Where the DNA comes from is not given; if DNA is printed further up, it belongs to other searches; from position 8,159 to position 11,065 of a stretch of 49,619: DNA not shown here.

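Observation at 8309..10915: RadC-like JAB/MPN metalloprotease domain fused to a DinG/XPD Fe-S helicase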

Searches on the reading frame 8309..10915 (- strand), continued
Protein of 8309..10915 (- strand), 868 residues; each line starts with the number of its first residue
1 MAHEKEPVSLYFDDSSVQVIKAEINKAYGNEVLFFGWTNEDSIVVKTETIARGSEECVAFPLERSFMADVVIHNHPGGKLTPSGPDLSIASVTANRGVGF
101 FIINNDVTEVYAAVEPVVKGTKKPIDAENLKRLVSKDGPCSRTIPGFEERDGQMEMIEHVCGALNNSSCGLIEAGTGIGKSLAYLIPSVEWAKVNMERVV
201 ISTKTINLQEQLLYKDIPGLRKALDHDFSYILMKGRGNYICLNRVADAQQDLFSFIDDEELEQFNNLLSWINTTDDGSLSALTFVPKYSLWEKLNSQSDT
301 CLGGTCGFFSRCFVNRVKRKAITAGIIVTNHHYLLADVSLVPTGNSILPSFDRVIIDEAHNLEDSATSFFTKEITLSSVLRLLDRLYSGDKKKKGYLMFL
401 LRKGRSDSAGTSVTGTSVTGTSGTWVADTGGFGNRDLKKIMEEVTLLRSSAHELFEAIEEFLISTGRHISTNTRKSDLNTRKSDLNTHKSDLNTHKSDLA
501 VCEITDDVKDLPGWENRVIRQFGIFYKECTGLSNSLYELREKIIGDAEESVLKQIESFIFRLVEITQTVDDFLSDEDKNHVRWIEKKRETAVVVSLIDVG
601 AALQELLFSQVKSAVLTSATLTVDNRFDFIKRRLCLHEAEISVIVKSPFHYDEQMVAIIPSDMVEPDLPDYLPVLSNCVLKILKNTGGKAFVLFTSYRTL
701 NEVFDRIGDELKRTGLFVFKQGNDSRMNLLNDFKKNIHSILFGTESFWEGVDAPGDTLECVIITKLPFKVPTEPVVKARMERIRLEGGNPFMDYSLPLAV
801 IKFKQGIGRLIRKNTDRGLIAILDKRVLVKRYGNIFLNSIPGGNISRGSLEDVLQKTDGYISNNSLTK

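Call 6: find_homologous_proteins(query=window:8309-10915:-, max_evalue=1e-10)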
Query window:8309-10915:- (868 aa): 4592 proteins with E <= 1e-10 among 8000 candidates; the best 120 are listed.
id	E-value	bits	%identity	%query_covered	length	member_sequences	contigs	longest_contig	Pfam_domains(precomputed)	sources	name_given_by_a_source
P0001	0.0e+0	1930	99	100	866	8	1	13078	PF00270.36,PF13307.13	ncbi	-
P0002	0.0e+0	1492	78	100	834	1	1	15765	PF00270.36,PF13307.13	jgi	jgi:ATP-dependent DNA helicase DinG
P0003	0.0e+0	1446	87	87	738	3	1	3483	PF00270.36,PF13307.13,PF04851.22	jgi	jgi:ATP-dependent DNA helicase DinG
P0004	0.0e+0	1445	75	100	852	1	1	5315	PF00270.36,PF13307.13,PF04851.22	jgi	jgi:ATP-dependent DNA helicase DinG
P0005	0.0e+0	1252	64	100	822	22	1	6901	PF00270.36,PF13307.13,PF04851.22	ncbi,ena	-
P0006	0.0e+0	1250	65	100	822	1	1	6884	PF00270.36,PF13307.13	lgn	-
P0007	0.0e+0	1106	58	99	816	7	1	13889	PF06733.22,PF00270.36,PF13307.13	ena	-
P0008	0.0e+0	1086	57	100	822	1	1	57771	PF00270.36,PF13307.13,PF04851.22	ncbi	-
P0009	0.0e+0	1082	58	98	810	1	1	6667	PF04002.21,PF00270.36,PF13307.13,PF04851.22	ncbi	-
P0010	0.0e+0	1078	58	98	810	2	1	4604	PF04002.21,PF00270.36,PF13307.13,PF04851.22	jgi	jgi:ATP-dependent DNA helicase DinG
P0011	0.0e+0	1056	55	99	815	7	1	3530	PF00270.36,PF13307.13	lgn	-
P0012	0.0e+0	1041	55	99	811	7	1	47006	PF06733.22,PF00270.36,PF13307.13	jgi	-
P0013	0.0e+0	1033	55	98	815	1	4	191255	PF04002.21,PF00270.36,PF13307.13,PF00271.38,PF04851.22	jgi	jgi:ATP-dependent DNA helicase DinG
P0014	0.0e+0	1033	55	100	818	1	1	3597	PF06733.22,PF00270.36,PF13307.13,PF04851.22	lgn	-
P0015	0.0e+0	1031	54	100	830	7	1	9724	PF00270.36,PF13307.13,PF04851.22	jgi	jgi:ATP-dependent DNA helicase DinG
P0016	0.0e+0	1024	54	99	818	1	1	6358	PF06733.22,PF00270.36,PF13307.13,PF04851.22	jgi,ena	-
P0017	0.0e+0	1020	54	99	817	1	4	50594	PF06733.22,PF00270.36,PF13307.13,PF04851.22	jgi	jgi:ATP-dependent DNA helicase DinG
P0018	2.5e-296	1003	54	99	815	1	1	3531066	PF00270.36,PF13307.13,PF04851.22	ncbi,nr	ncbi:MAG: DEAD/DEAH box helicase [Spirochaetota bacterium]|nr:MAG: DEAD/DEAH box helicase [Spirochae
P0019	1.2e-293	994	53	99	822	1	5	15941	PF00270.36,PF13307.13,PF04851.22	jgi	jgi:ATP-dependent DNA helicase DinG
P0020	1.1e-292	991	53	99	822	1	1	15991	PF04002.21,PF00270.36,PF13307.13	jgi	jgi:ATP-dependent DNA helicase DinG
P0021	1.9e-292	991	59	88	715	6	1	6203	PF06733.22,PF00270.36,PF13307.13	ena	-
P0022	2.0e-292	990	52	99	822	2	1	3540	PF04002.21,PF00270.36,PF13307.13,PF04851.22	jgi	jgi:ATP-dependent DNA helicase DinG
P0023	8.6e-292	988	52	99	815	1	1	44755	PF06733.22,PF00270.36,PF13307.13,PF04851.22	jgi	-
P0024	1.2e-291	988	52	99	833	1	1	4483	PF04002.21,PF00270.36,PF13307.13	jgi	jgi:ATP-dependent DNA helicase DinG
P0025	4.0e-291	986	53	100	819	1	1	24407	PF04002.21,PF06733.22,PF00270.36,PF13307.13,PF00271.38,PF04851.22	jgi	-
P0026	4.7e-291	986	51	99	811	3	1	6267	PF06733.22,PF00270.36,PF13307.13,PF04851.22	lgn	-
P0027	2.4e-289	980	53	99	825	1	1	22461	PF00270.36,PF13307.13,PF04851.22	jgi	jgi:ATP-dependent DNA helicase DinG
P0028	1.1e-288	978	52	98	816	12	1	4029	PF06733.22,PF00270.36,PF13307.13,PF04851.22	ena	-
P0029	1.7e-288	977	51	99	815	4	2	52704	PF04002.21,PF06733.22,PF00270.36,PF13307.13,PF04851.22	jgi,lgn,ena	jgi:ATP-dependent DNA helicase DinG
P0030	6.8e-288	975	52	99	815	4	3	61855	PF06733.22,PF00270.36,PF13307.13,PF04851.22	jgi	-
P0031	8.5e-286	969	52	99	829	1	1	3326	PF04002.21,PF00270.36,PF13307.13,PF04851.22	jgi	jgi:ATP-dependent DNA helicase DinG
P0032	9.4e-285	965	52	98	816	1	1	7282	PF06733.22,PF00270.36,PF13307.13,PF04851.22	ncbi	-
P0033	2.5e-283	960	52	98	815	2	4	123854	PF00270.36,PF13307.13,PF04851.22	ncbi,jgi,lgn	-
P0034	6.0e-283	959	50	99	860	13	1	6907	PF00270.36,PF13307.13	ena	-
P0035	2.6e-282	957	53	99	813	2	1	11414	PF04002.21,PF06733.22,PF00270.36,PF13307.13,PF04851.22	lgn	-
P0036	1.6e-280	951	51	98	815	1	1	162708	PF00270.36,PF13307.13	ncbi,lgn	-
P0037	5.3e-280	949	52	98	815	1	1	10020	PF06733.22,PF00270.36,PF13307.13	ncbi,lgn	-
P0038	1.3e-279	948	52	100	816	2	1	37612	PF04002.21,PF06733.22,PF00270.36,PF13307.13,PF04851.22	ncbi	ncbi:MAG: helicase C-terminal domain-containing protein [Spirochaetota bacterium]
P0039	3.0e-279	947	55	93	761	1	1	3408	PF00270.36,PF13307.13,PF04851.22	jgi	jgi:ATP-dependent DNA helicase DinG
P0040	2.4e-275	934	51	99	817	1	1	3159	PF06733.22,PF00270.36,PF13307.13,PF00271.38,PF04851.22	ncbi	ncbi:MAG: helicase C-terminal domain-containing protein [Spirochaetota bacterium]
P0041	3.6e-274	930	50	99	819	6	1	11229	PF06733.22,PF00270.36,PF13307.13,PF04851.22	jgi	-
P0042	1.3e-273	928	50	99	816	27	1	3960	PF04002.21,PF06733.22,PF00270.36,PF13307.13,PF04851.22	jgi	jgi:ATP-dependent DNA helicase DinG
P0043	1.2e-272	925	51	99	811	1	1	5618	PF00270.36,PF13307.13,PF04851.22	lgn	-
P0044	1.4e-271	921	49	98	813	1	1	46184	PF06733.22,PF00270.36,PF13307.13,PF04851.22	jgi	jgi:ATP-dependent DNA helicase DinG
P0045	2.1e-271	921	51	99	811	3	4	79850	PF00270.36,PF13307.13,PF04851.22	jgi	-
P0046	1.2e-268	912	48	99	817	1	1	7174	PF06733.22,PF00270.36,PF13307.13,PF04851.22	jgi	jgi:ATP-dependent DNA helicase DinG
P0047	1.4e-268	912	51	98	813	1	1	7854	PF06733.22,PF00270.36,PF13307.13,PF04851.22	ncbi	-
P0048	1.3e-267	908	50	98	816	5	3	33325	PF04002.21,PF06733.22,PF00270.36,PF13307.13,PF04851.22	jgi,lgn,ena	-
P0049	2.2e-267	908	50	99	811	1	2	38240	PF04002.21,PF06733.22,PF00270.36,PF13307.13,PF04851.22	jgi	-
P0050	6.4e-267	906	49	98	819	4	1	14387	PF04002.21,PF06733.22,PF00270.36,PF13307.13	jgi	jgi:ATP-dependent DNA helicase DinG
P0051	1.5e-266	905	50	98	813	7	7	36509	PF06733.22,PF00270.36,PF13307.13,PF04851.22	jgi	jgi:ATP-dependent DNA helicase DinG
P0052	2.1e-266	904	50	96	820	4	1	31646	PF06733.22,PF00270.36,PF13307.13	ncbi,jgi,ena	-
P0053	9.4e-266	902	49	98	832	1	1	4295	PF04002.21,PF06733.22,PF00270.36,PF13307.13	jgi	jgi:ATP-dependent DNA helicase DinG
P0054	1.3e-263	895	49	99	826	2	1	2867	PF06733.22,PF00270.36,PF13307.13,PF04851.22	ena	-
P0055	4.2e-263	893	47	98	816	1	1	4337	PF04002.21,PF00270.36,PF13307.13,PF04851.22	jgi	jgi:ATP-dependent DNA helicase DinG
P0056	4.6e-262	890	50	97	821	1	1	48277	PF06733.22,PF00270.36,PF13307.13,PF04851.22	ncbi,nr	ncbi:MAG: DEAD/DEAH box helicase family protein [Spirochaetes bacterium]|nr:DEAD/DEAH box helicase f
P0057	1.5e-261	888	48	99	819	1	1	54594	PF00270.36,PF13307.13,PF00271.38,PF04851.22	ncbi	-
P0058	2.0e-258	878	47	99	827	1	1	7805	PF04002.21,PF00270.36,PF13307.13,PF00271.38,PF04851.22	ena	-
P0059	1.8e-257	875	48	96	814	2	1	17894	PF00270.36,PF13307.13,PF04851.22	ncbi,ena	-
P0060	6.5e-251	853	47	98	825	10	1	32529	PF04002.21,PF00270.36,PF13307.13,PF04851.22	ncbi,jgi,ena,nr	ncbi:MAG: hypothetical protein DRP84_03230 [Spirochaetes bacterium]|nr:MAG: hypothetical protein DRP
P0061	7.7e-251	853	52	86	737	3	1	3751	PF06733.22,PF00270.36,PF13307.13,PF04851.22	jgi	jgi:ATP-dependent DNA helicase DinG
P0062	3.8e-245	834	46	98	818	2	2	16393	PF00270.36,PF13307.13,PF04851.22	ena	-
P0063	2.1e-243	828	46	98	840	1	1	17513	PF06733.22,PF00270.36,PF13307.13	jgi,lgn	jgi:ATP-dependent DNA helicase DinG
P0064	1.9e-237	809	46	98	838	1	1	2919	PF00270.36,PF13307.13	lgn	-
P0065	9.7e-236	803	52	81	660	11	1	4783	PF06733.22,PF00270.36,PF13307.13,PF00271.38,PF04851.22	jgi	jgi:ATP-dependent DNA helicase DinG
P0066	8.0e-235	800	45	98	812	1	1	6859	PF00270.36,PF13307.13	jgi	jgi:ATP-dependent DNA helicase DinG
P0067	4.4e-234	797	45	99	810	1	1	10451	PF00270.36,PF13307.13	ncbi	ncbi:MAG: helicase C-terminal domain-containing protein [Spirochaetota bacterium]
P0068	1.8e-230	786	44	97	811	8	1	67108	PF04002.21,PF00270.36,PF13307.13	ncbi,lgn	-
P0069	2.8e-216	739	49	81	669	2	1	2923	PF06733.22,PF00270.36,PF13307.13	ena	-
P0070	7.3e-193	661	39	99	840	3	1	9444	PF04002.21,PF00270.36,PF13307.13,PF04851.22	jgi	-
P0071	7.1e-189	648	40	99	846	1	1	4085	PF04002.21,PF00270.36,PF13307.13,PF04851.22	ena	-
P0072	1.0e-187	644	40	98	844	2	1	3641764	PF00270.36,PF13307.13,PF04851.22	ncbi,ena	-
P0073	5.0e-187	642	39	98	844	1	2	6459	PF00270.36,PF13307.13,PF04851.22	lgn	-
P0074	1.4e-186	640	39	97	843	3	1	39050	PF06733.22,PF00270.36,PF13307.13,PF04851.22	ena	-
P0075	2.2e-186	640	46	45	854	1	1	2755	PF00270.36,PF13307.13,PF04851.22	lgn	-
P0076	2.3e-186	640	46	42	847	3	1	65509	PF04002.21,PF00270.36,PF13307.13,PF04851.22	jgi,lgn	jgi:ATP-dependent DNA helicase DinG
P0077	2.8e-185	636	39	98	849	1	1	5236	PF04002.21,PF00270.36,PF13307.13,PF04851.22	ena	-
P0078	9.6e-185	634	39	96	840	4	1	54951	PF04002.21,PF00270.36,PF13307.13,PF04851.22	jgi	jgi:ATP-dependent DNA helicase DinG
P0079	2.8e-184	633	39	99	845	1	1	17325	PF06733.22,PF00270.36,PF13307.13,PF04851.22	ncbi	ncbi:MAG: helicase C-terminal domain-containing protein [Bacteroidota bacterium]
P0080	2.9e-184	633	38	98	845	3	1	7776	PF00270.36,PF13307.13,PF04851.22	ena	-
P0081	1.3e-183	631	39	98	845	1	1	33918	PF00270.36,PF13307.13,PF04851.22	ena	-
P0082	4.5e-183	629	39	99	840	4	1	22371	PF04002.21,PF00270.36,PF13307.13,PF04851.22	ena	-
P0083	1.6e-182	627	38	96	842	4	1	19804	PF00270.36,PF13307.13,PF04851.22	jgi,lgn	jgi:ATP-dependent DNA helicase DinG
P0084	2.3e-182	626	39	98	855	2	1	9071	PF00270.36,PF13307.13,PF04851.22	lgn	-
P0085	2.4e-182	626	37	98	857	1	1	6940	PF00270.36,PF13307.13,PF00271.38,PF04851.22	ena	-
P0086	2.7e-182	626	39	96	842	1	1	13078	PF04002.21,PF00270.36,PF13307.13,PF04851.22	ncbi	-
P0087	5.6e-182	625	37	98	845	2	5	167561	PF04002.21,PF00270.36,PF13307.13,PF04851.22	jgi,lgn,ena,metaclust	metaclust:\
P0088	7.2e-182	625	38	99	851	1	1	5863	PF00270.36,PF13307.13,PF00271.38,PF04851.22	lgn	-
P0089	1.8e-181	623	46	45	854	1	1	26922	PF00270.36,PF13307.13,PF04851.22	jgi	jgi:ATP-dependent DNA helicase DinG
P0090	6.5e-181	622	38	99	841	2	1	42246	PF04002.21,PF00270.36,PF13307.13,PF04851.22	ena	-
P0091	1.1e-180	621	37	99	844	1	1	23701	PF06733.22,PF00270.36,PF13307.13,PF00271.38,PF04851.22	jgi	-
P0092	1.2e-180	621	45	45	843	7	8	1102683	PF00270.36,PF13307.13,PF04851.22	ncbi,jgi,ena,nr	ncbi:MAG TPA: helicase C-terminal domain-containing protein [bacterium]|nr:helicase C-terminal domai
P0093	1.2e-180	621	39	96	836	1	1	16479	PF00270.36,PF13307.13,PF04851.22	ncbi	-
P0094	1.4e-180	620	39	96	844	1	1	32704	PF04002.21,PF00270.36,PF13307.13,PF04851.22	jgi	jgi:ATP-dependent DNA helicase DinG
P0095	1.5e-180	620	39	97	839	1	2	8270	PF04002.21,PF00270.36,PF13307.13,PF04851.22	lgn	-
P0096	1.7e-180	620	39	96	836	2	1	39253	PF04002.21,PF00270.36,PF13307.13,PF04851.22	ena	-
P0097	2.2e-180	620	39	96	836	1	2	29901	PF04002.21,PF00270.36,PF13307.13,PF04851.22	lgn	-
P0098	2.5e-180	620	37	98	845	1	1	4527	PF04002.21,PF00270.36,PF13307.13,PF04851.22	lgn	-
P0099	2.7e-180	620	38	98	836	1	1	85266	PF00270.36,PF13307.13,PF04851.22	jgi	-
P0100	2.9e-180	619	38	98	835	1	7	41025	PF04002.21,PF00270.36,PF13307.13,PF04851.22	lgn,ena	-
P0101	3.1e-180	619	39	99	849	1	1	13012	PF00270.36,PF13307.13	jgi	-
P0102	3.1e-180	619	38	98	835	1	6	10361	PF04002.21,PF00270.36,PF13307.13,PF04851.22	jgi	-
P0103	3.2e-180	619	39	96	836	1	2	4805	PF00270.36,PF13307.13,PF04851.22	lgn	-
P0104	3.3e-180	619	39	96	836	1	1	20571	PF00270.36,PF13307.13,PF04851.22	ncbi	-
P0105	4.0e-180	619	39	96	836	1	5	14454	PF00270.36,PF13307.13,PF04851.22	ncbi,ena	ncbi:MAG: helicase C-terminal domain-containing protein [Thermodesulfobacteriota bacterium]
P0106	4.4e-180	619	39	96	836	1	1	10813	PF00270.36,PF13307.13,PF04851.22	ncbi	-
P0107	6.8e-180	618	39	96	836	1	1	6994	PF00270.36,PF13307.13,PF04851.22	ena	-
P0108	7.2e-180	618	39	96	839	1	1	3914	PF04002.21,PF00270.36,PF13307.13,PF04851.22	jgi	-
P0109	7.6e-180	618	39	96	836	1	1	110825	PF04002.21,PF00270.36,PF13307.13,PF04851.22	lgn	-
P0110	7.9e-180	618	39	96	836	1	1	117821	PF04002.21,PF00270.36,PF13307.13,PF04851.22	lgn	-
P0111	8.0e-180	618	39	96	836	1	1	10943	PF00270.36,PF13307.13,PF04851.22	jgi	-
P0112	8.2e-180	618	39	96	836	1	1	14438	PF00270.36,PF13307.13,PF04851.22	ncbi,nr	ncbi:MAG: DEAD/DEAH box helicase family protein [Candidatus Dadabacteria bacterium]|nr:DEAD/DEAH box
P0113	8.7e-180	618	39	96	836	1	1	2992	PF00270.36,PF13307.13,PF04851.22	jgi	jgi:ATP-dependent DNA helicase DinG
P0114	8.7e-180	618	37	99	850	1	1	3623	PF06733.22,PF00270.36,PF13307.13,PF00271.38,PF04851.22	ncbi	-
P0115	1.1e-179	618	39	96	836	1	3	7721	PF00270.36,PF13307.13,PF04851.22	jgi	jgi:ATP-dependent DNA helicase DinG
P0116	1.1e-179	618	39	96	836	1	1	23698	PF00270.36,PF13307.13,PF04851.22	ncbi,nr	ncbi:MAG: DEAD/DEAH box helicase family protein [Candidatus Dadabacteria bacterium]|nr:DEAD/DEAH box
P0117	1.1e-179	618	39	96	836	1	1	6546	PF00270.36,PF13307.13,PF04851.22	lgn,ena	-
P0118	1.1e-179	618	37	98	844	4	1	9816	PF04002.21,PF00270.36,PF13307.13,PF04851.22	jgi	-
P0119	1.1e-179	617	39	96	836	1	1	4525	PF00270.36,PF13307.13,PF04851.22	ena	-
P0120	1.2e-179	617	39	98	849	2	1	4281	PF06733.22,PF00270.36,PF13307.13,PF04851.22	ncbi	-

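Call 48: search_protein_families(library=padloc, proteins=[window:8309-10915:-], max_evalue=0.001)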
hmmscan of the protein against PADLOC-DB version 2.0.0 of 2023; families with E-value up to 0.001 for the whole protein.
window:8309-10915:- (868 aa): 7 families
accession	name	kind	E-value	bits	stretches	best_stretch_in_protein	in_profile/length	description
PDLC01439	typeIV_DinG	-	1.1e-134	448.2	1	141-847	8-563/575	CAS-IV-A; associated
PDLC01729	typeIV_DinG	-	3e-52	176.2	2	145-390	16-261/666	Csf4_0_IVA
PDLC01730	typeIV_DinG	-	2.2e-30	103.7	3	149-248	121-219/802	Csf4_1_IVA1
PDLC01007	typeIV_DinG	-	1.1e-21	75.1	2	672-827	495-657/676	CRISPR type AFERR-associated DEAD/DEAH-box helicase Csf4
PDLC01321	typeIV_DinG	-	1.3e-21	75.1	2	159-388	8-223/559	CAS-IV-A; associated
PDLC01731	typeIV_DinG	-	1.5e-20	71.5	2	598-818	274-481/526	Csf4_2_IVA1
PDLC01732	typeIV_DinG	-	2.1e-08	31.4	1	726-826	493-590/648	Csf4_3_IVE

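Call 49: predict_structure(alignment_id=A2)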
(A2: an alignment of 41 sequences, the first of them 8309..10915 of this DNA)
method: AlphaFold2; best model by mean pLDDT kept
length: 868 residues; sequences in the alignment: 41
mean_pLDDT: 86.4   pTM: 0.80
mean pLDDT of the five models: 86.4, 85.7, 84.9, 84.8, 83.9
residues with pLDDT >= 90: 534; 70-90: 243; 50-70: 34; < 50: 57
segments of 3 or more residues with pLDDT < 50: 1-3, 409-431, 472-498, 865-868
pLDDT, mean of each block of 10 residues (from residue 1): 66 94 94 88 87 85 78 87 81 75 92 69 92 92 88 97 97 94 97 92 89 93 89 93 92 88 95 91 91 92 79 84 90 94 82 96 95 96 93 89 66 37 40 78 97 96 74 46 38 44 90 92 98 95 81 93 96 90 91 95 94 96 94 91 94 93 92 96 93 92 96 95 91 92 83 83 79 85 93 91 87 89 93 90 89 90 54
secondary structure, 60 per line:
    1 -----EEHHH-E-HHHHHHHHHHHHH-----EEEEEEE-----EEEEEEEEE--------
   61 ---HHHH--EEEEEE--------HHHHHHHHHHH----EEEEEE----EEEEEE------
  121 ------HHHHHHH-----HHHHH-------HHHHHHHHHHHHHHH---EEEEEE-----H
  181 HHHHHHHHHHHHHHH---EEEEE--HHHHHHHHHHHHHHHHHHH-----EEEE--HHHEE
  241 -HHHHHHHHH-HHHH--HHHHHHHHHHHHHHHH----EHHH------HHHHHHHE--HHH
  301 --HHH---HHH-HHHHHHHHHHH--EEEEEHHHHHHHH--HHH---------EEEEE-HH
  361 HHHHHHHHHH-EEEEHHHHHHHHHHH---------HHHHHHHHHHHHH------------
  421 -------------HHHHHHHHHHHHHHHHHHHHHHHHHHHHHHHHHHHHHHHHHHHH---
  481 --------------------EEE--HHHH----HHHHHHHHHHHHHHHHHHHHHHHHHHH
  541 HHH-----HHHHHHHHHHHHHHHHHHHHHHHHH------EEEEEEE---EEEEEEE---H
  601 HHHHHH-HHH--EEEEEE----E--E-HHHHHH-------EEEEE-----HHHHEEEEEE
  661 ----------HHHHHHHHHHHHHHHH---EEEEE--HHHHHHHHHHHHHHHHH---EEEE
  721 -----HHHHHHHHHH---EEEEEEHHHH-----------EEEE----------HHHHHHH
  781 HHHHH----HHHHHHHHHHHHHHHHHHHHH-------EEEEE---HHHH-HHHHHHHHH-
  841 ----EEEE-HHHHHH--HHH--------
elements in order (helices of 4 or more, strands of 3 or more residues): H14-26 E32-38 E44-52 H64-67 E70-75 H84-94 E99-104 E109-114 H127-133 H139-143 H151-165 E169-174 H180-195 E199-203 H206-224 E230-233 H242-250 H252-255 H258-273 H288-294 H313-323 E326-330 H331-338 E353-357 H359-370 E372-375 H376-386 H396-408 H434-477 E501-503 H506-509 H514-543 H549-573 E580-586 E590-596 H600-606 E613-618 H628-633 E641-645 H651-654 E655-660 H671-686 E690-694 H697-713 E717-720 H726-735 E739-744 H745-748 E760-763 H774-785 H790-810 E818-822 H826-829 H831-839 E845-848 H850-855
